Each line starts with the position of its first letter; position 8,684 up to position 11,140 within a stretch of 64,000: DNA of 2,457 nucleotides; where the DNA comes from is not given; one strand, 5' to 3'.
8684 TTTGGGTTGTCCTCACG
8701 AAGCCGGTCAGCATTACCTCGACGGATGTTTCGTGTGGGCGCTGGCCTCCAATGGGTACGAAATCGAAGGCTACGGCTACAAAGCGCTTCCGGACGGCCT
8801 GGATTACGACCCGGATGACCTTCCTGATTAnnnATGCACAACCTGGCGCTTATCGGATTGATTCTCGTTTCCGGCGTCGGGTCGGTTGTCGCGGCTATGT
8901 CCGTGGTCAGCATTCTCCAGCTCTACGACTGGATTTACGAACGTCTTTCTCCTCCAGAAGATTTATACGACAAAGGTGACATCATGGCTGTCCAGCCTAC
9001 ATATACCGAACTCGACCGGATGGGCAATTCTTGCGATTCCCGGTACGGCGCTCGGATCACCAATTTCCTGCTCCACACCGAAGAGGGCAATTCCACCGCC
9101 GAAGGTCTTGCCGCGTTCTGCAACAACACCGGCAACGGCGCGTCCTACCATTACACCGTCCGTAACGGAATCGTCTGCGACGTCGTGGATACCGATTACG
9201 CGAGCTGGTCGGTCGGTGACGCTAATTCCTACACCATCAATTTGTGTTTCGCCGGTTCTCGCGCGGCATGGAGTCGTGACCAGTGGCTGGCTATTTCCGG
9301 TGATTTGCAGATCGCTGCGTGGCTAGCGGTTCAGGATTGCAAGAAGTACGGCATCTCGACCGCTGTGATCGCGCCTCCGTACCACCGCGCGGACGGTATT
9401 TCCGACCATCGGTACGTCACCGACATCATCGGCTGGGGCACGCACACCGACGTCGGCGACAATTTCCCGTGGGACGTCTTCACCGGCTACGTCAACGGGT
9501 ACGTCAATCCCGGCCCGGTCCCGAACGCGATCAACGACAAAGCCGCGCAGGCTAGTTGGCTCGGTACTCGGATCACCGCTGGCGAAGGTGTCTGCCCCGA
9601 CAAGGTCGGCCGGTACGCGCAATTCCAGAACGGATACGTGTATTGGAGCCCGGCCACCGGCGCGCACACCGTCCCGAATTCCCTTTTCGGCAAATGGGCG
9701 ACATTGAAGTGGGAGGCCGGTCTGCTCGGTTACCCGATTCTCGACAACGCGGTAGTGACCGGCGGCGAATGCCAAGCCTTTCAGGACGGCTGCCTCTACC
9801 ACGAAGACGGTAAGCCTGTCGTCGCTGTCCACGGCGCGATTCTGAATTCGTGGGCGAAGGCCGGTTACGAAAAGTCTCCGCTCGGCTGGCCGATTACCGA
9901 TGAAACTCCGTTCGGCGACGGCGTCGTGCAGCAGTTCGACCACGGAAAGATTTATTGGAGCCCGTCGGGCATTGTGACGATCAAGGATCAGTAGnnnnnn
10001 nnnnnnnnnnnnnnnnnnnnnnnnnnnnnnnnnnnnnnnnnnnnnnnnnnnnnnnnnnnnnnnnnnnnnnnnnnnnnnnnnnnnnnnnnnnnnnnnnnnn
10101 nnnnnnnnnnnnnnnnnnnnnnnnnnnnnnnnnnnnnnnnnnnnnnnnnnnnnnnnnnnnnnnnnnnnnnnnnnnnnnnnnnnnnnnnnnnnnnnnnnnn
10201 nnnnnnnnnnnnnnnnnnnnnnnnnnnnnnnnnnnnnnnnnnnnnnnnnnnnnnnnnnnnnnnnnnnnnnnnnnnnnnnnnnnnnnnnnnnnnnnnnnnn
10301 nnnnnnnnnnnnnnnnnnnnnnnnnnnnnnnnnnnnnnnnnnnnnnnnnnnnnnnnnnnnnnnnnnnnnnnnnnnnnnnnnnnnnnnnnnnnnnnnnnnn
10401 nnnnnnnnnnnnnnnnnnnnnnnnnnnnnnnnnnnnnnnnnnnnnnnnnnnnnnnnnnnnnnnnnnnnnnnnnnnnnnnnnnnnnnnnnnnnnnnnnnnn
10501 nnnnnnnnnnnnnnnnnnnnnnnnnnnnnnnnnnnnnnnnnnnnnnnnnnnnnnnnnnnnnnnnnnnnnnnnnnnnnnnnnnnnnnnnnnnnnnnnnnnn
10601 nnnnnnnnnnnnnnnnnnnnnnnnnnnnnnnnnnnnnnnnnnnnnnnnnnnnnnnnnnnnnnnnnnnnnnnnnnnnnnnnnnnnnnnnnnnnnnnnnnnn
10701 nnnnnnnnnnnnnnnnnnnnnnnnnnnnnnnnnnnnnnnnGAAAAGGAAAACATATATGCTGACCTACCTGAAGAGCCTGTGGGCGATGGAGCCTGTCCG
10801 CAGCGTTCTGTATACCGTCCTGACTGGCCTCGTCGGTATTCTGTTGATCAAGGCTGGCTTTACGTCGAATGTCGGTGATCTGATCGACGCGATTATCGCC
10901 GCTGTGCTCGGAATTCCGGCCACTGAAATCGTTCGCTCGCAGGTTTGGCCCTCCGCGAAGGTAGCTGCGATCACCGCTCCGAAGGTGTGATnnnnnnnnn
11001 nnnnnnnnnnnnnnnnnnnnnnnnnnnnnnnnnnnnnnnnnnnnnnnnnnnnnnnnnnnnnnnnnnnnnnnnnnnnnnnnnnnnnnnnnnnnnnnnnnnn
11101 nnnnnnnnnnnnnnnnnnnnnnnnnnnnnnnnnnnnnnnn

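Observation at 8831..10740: Endolysin with a possible signal-arrest-release N-terminus, LGFP wall-binding repeats and a separate C39-like peptidase; no lysin B seen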

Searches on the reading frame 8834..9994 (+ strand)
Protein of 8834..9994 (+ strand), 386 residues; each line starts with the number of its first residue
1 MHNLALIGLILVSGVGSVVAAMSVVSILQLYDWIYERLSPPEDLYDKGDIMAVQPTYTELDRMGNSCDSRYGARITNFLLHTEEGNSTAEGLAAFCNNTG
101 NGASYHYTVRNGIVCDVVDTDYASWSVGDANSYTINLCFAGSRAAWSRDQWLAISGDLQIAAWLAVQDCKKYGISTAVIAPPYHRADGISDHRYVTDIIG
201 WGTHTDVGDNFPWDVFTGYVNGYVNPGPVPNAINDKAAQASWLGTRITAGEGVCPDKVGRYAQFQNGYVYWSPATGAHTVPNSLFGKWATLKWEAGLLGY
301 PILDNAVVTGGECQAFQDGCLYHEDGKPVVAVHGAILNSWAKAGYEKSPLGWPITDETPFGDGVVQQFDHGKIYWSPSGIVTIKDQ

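Call 5: search_protein_families(library=pfam, proteins=[window:8834-9994:+], max_evalue=0.01)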
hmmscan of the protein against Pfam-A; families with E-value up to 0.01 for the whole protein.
window:8834-9994:+ (386 aa): 2 families
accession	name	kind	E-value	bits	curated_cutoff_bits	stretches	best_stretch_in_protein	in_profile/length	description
PF08310.17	LGFP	-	2.5e-36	124.2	22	3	248-296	5-53/53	LGFP repeat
PF01510.30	Amidase_2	-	5.6e-10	40.1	26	1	74-193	4-120/131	N-acetylmuramoyl-L-alanine amidase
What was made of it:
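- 9536..9991 (+): LGFP wall-binding repeats, residues about 235-386. Pfam LGFP 2.5e-36 (call 5).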

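Call 6: search_protein_families(library=phrogs, proteins=[window:8834-9994:+], max_evalue=0.001)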
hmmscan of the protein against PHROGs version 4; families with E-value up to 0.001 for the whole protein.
window:8834-9994:+ (386 aa): 13 families
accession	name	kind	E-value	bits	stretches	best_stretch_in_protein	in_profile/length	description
phrog_2998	-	lysis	1e-112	379.1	1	48-384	121-470/485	endolysin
phrog_700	-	lysis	2.4e-63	216.2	1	50-235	185-377/491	endolysin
phrog_12609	-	lysis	7.2e-23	82.5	1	78-228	26-187/264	endolysin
phrog_16428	-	lysis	1.4e-21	77.8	1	58-224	246-422/520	endolysin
phrog_670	-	lysis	5.5e-11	43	1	69-236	106-266/596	endolysin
phrog_833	-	lysis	6.6e-09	36.9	1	67-178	22-133/294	endolysin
phrog_2338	-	lysis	2.5e-07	31.4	1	69-206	21-150/346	endolysin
phrog_7698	-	lysis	1.1e-05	26.4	1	69-175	18-124/316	endolysin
phrog_5182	-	lysis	1.2e-05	26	1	77-207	36-165/321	endolysin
phrog_1493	-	lysis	1.2e-05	25.7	1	73-219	32-166/394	endolysin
phrog_19265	-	unknown function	7.4e-05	23.6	1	67-175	16-121/293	-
phrog_3088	-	lysis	0.00024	21.9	1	80-137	29-93/248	amidase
phrog_1110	-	lysis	0.00024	21.6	1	82-206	30-149/301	endolysin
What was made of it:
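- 8834..9994 (+): Long-form endolysin (386 aa): N-terminal TMD, acidic linker, Amidase_2 domain and LGFP repeats. Pfam Amidase_2 and LGFP (call 5). phrog_2998 endolysin 1e-112, matching residues 48-384 only (call 6).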

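Call 7: search_dna_similar(query=window:8834-9994:+, collection=phages, mode=protein, max_rows=30)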
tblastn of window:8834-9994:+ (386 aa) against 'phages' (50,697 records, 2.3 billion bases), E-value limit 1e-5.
Records with a match: 1259; places in all: 1266; records where one place covers at least 80% of the query: 116.
Best place of each record, by identity: 60-80% 3; <60% 1256.
By first word of the organism name: Mycobacterium 774; Gordonia 435; Rhodococcus 33; Nocardia 6; Tsukamurella 4; Corynebacterium 4; Mycolicibacterium 3.
By host as written in the record: Mycobacterium smegmatis mc2 155 541; Gordonia terrae 3612 320; Mycobacterium smegmatis mc#155 117; Gordonia rubripertincta NRRL B-16540 33; Mycobacterium smegmatis mc2155 26; Gordonia terrae CAG3 23; Gordonia terrae NRRL B-16283 16; Mycobacterium smegmatius mc2 155 14; and 63 more.
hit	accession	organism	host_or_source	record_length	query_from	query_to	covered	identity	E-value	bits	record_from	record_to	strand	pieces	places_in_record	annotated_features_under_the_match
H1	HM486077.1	Tsukamurella phage TPA2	Tsukamurella paurometabola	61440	54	385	86%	55.6%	2e-109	357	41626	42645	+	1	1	lysA: lysin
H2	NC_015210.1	Tsukamurella phage TPA2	Tsukamurella paurometabola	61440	54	385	86%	55.6%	2e-109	357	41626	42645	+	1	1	lysA: endolysin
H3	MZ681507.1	Gordonia phage Puppers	Gordonia terrae 3612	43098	51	385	87%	45.2%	1e-76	263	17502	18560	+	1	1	21: lysin A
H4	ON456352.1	Gordonia phage Widow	Gordonia terrae 3612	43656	51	385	87%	45.2%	6e-76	261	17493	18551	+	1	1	21: lysin A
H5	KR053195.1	Gordonia phage GMA1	Gordonia malaquae strain BEN700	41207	48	383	87%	43.8%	7e-79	270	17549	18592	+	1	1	putative lysin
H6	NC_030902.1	Gordonia phage GMA1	Gordonia malaquae strain BEN700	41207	48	383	87%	43.8%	7e-79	270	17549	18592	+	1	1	endolysin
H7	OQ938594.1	Rhodococcus phage Jflix2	Rhodococcus equi NRRL B-16538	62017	55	383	85%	44.5%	4e-84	285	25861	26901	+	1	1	26: endolysin | 25: HNH endonuclease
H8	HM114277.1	Rhodococcus phage E3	Rhodococcus equi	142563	50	386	87%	43.5%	2e-78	268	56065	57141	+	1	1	gp98: putative amidase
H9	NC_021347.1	Rhodococcus phage E3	Rhodococcus equi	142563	50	386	87%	43.5%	2e-78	268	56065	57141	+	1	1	gp98: endolysin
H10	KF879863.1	Nocardia phage NOC3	Nocardia sp. ATCC 49497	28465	59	383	84%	45.0%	6e-82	278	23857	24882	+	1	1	record has no annotation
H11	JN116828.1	Nocardia phage NBR1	Nocardia brasiliensis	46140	59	383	84%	45.0%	1e-81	278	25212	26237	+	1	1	putative lysin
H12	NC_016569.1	Nocardia phage NBR1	Nocardia brasiliensis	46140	59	383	84%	45.0%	1e-81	278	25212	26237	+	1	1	endolysin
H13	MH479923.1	Gordonia phage RobinSparkles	Gordonia terrae 3612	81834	33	384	91%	41.4%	4e-82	279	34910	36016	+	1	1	32: lysin A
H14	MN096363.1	Gordonia phage Gibbles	Gordonia terrae CAG3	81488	33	384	91%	41.4%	5e-82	278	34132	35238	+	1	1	28: lysin A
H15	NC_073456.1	Rhodococcus phage ChewyVIII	Rhodococcus erythropolis RIA 643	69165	43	384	89%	42.3%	1e-69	243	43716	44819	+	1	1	62: lysin A | 61: hypothetical protein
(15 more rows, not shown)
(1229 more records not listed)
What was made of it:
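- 8834..9994 (+): Closest cultured-phage relative is TPA2 LysA at 55.6% (call 7).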

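Call 9: get_annotated_region(hit=H2, flank=4000)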
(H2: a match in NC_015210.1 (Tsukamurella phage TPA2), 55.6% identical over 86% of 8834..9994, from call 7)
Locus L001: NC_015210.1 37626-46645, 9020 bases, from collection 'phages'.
description: Tsukamurella phage TPA2, complete genome.
organism: Tsukamurella phage TPA2 (NCBI taxid 981330)
taxonomy: Viruses; Duplodnaviria; Heunggongvirae; Uroviricota; Caudoviricetes
host: Tsukamurella paurometabola; source: -; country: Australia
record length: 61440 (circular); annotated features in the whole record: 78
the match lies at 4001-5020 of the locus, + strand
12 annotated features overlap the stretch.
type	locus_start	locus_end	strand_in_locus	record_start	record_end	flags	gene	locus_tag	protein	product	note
CDS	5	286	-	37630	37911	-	-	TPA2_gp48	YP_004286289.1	DNA binding protein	similar to gp45 in Mycobacteriophage Pipefish; orf48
CDS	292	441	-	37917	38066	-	-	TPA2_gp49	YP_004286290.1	HTH DNA binding protein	similar to gp46 in Mycobacteriophage Pipefish; orf49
CDS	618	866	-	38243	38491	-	-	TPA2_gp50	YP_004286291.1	hypothetical protein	orf50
CDS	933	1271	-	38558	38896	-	-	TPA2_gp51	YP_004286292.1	hypothetical protein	orf51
CDS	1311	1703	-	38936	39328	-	-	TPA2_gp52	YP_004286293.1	hypothetical protein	orf52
CDS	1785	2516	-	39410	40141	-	-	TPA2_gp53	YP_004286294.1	hypothetical protein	similar to gp41 in Mycobacteriophage PBI1; orf53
CDS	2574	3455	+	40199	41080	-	-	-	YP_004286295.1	hypothetical protein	orf54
CDS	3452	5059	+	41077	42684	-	lysA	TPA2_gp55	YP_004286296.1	endolysin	LysA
CDS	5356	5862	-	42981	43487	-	-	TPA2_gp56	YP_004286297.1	hypothetical protein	similar to gp48 in Mycobacteriophage Phlyer; orf56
CDS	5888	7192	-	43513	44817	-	-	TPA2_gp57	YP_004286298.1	exonuclease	similar to gp47 in Mycobacteriophage Cooper; orf57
CDS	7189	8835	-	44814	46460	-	-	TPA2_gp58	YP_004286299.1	helicase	orf58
CDS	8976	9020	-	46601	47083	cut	-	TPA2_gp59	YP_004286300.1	hypothetical protein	similar to gp51 in Mycobacteriophage Cooper; orf59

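Call 14: find_homologous_proteins(query=window:8834-9994:+)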
Query window:8834-9994:+ (386 aa): 1085 proteins with E <= 0.001 among 6632 candidates; the best 120 are listed.
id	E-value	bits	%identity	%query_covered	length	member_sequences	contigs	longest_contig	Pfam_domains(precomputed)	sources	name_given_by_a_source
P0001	7.2e-268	906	99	100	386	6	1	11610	PF08310.18,PF01510.31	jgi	jgi:hypothetical protein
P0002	1.8e-149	516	68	86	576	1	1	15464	PF08310.18,PF08924.18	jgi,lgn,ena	jgi:hypothetical protein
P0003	2.6e-140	486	60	91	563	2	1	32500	PF08310.18,PF08924.18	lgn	-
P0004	7.7e-140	484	64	87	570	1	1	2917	PF08310.18,PF01510.31,PF08924.18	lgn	-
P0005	1.4e-138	480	61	85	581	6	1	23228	PF08310.18,PF08924.18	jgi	-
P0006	2.4e-138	480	63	85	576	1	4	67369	PF08310.18,PF08924.18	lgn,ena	-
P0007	1.1e-136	474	63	85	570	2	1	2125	PF08310.18,PF08924.18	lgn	-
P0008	3.9e-136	472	62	85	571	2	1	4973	PF08310.18,PF08924.18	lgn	-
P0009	9.7e-135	468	56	98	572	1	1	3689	PF08310.18,PF08924.18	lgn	-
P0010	5.7e-134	465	61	89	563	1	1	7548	PF08310.18,PF01510.31,PF08924.18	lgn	-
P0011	7.4e-134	465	61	84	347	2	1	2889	PF08310.18,PF01510.31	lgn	-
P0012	8.7e-134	465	58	88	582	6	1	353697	PF08310.18,PF08924.18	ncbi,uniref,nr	ncbi:glycoside hydrolase domain-containing protein [Nocardia shimofusensis]|uniref:glycoside hydrola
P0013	1.8e-133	463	59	87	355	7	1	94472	PF08310.18,PF01510.31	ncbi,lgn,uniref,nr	ncbi:N-acetylmuramoyl-L-alanine amidase [Nocardia thailandica]|uniref:N-acetylmuramoyl-L-alanine ami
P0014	3.4e-133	463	59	84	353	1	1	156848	PF08310.18,PF01510.31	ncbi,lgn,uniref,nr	ncbi:N-acetylmuramoyl-L-alanine amidase [Nocardia xishanensis]|uniref:N-acetylmuramoyl-L-alanine ami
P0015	8.8e-133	461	58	91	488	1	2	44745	PF08310.18,PF01510.31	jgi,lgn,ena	-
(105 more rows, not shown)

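Call 46: get_annotated_region(hit=H13, flank=3500)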
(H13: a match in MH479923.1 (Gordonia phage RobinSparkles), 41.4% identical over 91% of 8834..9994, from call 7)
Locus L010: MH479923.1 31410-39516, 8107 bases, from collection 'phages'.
description: Gordonia phage RobinSparkles, complete genome.
organism: Gordonia phage RobinSparkles (NCBI taxid 2250395)
taxonomy: Viruses; Duplodnaviria; Heunggongvirae; Uroviricota; Caudoviricetes; Orchidvirus
host: Gordonia terrae 3612; source: soil; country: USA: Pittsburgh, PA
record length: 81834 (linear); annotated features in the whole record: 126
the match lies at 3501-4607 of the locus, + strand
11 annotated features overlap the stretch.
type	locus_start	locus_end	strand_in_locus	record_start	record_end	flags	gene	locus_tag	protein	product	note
CDS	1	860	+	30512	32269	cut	29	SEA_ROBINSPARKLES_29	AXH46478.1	minor tail protein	-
CDS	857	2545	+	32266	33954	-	30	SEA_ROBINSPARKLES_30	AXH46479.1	minor tail protein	-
CDS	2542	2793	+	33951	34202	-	31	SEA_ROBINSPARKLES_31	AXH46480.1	hypothetical protein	-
CDS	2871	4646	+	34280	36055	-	32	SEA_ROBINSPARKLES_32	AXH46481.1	lysin A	-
CDS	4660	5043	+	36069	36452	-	33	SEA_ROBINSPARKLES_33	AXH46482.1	holin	-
CDS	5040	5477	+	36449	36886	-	34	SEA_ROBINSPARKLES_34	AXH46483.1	hypothetical protein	-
CDS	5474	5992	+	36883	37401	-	35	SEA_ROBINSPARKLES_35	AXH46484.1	hypothetical protein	-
CDS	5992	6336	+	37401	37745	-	36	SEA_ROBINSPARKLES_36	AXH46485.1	hypothetical protein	-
CDS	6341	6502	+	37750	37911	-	37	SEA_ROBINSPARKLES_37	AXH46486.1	hypothetical protein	-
CDS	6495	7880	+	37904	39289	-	38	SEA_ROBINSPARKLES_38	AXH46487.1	minor tail protein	-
CDS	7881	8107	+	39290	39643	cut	39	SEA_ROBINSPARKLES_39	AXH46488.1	hypothetical protein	-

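Call 47: get_annotated_region(hit=H3, flank=3500)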
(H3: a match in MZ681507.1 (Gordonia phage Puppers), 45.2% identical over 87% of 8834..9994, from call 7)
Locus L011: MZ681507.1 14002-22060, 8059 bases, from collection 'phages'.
description: Gordonia phage Puppers, complete genome.
organism: Gordonia phage Puppers (NCBI taxid 2873524)
taxonomy: Viruses; Duplodnaviria; Heunggongvirae; Uroviricota; Caudoviricetes; Gustavvirus
host: Gordonia terrae 3612; source: soil; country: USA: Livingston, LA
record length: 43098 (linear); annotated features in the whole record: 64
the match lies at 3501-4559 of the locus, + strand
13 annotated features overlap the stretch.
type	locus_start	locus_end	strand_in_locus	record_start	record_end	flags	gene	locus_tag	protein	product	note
CDS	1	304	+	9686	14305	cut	16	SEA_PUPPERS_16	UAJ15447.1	tape measure protein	-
CDS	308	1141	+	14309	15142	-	17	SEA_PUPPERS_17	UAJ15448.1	minor tail protein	-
CDS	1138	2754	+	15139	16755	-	18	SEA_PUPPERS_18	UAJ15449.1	minor tail protein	-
CDS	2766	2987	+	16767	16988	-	19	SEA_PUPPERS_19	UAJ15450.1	hypothetical protein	-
CDS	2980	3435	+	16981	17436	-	20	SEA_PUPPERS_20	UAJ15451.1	hypothetical protein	-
CDS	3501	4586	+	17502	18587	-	21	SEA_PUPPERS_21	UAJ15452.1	lysin A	-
CDS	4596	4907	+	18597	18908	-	22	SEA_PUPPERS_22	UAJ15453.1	holin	-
CDS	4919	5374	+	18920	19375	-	23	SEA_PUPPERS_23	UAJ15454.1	membrane protein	-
CDS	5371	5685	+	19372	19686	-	24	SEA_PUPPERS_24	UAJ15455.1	hypothetical protein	-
CDS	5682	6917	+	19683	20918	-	25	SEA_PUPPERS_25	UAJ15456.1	hypothetical protein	-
CDS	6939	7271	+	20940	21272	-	26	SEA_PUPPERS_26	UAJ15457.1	hypothetical protein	-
CDS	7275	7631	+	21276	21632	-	27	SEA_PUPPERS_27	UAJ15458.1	hypothetical protein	-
CDS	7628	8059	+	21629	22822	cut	28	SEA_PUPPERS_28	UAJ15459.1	hypothetical protein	-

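Call 72: search_protein_families(library=ncbifam, proteins=[window:8834-9994:+], max_evalue=0.01)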
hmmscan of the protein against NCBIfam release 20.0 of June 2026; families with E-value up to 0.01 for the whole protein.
window:8834-9994:+ (386 aa): 0 families

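Call 86: search_solved_structures(query=window:8834-9994:+, max_evalue=0.01, show_alignments=1)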
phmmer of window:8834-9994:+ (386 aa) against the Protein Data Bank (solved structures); distinct sequences matched with E-value up to 0.01: 3.
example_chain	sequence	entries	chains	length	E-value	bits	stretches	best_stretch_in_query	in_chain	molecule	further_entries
6swz_AAA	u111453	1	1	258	1.3e-28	103.1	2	235-378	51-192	Protein PS1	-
6sx4_AAA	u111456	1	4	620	2.2e-26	95.8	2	235-378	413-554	Protein PS1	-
9htu_A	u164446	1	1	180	1.2e-05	27.4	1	76-207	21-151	N-acetylmuramoyl-L-alanine amidase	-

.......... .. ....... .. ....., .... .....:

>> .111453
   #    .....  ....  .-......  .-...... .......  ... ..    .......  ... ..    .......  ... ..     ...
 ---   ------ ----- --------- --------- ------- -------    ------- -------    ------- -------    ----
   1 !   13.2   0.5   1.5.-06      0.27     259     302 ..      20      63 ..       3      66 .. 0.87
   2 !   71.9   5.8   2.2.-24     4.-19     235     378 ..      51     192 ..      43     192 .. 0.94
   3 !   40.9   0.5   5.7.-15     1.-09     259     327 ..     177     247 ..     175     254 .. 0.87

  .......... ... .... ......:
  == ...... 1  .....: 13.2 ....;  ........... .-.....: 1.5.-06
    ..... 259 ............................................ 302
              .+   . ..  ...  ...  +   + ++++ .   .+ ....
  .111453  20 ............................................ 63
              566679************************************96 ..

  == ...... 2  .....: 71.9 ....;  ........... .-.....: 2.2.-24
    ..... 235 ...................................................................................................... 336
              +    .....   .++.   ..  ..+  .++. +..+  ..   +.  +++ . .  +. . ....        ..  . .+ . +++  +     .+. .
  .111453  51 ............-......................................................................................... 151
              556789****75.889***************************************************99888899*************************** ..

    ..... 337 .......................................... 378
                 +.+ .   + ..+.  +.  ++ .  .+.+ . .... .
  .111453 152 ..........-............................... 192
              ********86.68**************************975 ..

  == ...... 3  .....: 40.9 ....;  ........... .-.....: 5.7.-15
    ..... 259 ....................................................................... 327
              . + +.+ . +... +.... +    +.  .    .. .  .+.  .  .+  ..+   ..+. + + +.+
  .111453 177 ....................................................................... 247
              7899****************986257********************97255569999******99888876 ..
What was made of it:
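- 9536..9991 (+): PS1 structures 6SWZ/6SX4 E=1e-28 (call 86).
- Closest known: LGFP domain of Corynebacterium glutamicum PS1 mycoloyltransferase. Same: Clear homology of the C-terminal repeats, E=1e-28 (call 86).
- Checked: The LGFP region matches the C. glutamicum PS1 structures 6SWZ/6SX4 at 1e-28 (call 86).
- See calls 5, 6, 86.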

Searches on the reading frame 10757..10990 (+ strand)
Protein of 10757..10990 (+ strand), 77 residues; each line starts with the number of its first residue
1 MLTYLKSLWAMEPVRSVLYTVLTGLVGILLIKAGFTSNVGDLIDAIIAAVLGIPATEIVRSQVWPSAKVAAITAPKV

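Call 5: search_protein_families(library=pfam, proteins=[window:10757-10990:+], max_evalue=0.01)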
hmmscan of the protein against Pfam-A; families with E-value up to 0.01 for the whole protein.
window:10757-10990:+ (77 aa): 1 family
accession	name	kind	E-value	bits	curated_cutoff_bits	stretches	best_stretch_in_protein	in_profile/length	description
PF23809.1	Phage_holin_9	-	0.00092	19.5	27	1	8-55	65-112/130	Bacteriophage holin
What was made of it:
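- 10757..10990 (+): Holin-like protein of 77 aa with two hydrophobic segments. Weak Phage_holin_9 hit, E=9e-4 (call 5).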

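Call 6: search_protein_families(library=phrogs, proteins=[window:10757-10990:+], max_evalue=0.001)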
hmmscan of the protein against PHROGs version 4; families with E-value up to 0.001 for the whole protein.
window:10757-10990:+ (77 aa): 0 families

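Call 72: search_protein_families(library=ncbifam, proteins=[window:10757-10990:+], max_evalue=0.01)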
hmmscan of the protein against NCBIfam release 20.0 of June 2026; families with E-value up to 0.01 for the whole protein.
window:10757-10990:+ (77 aa): 0 families
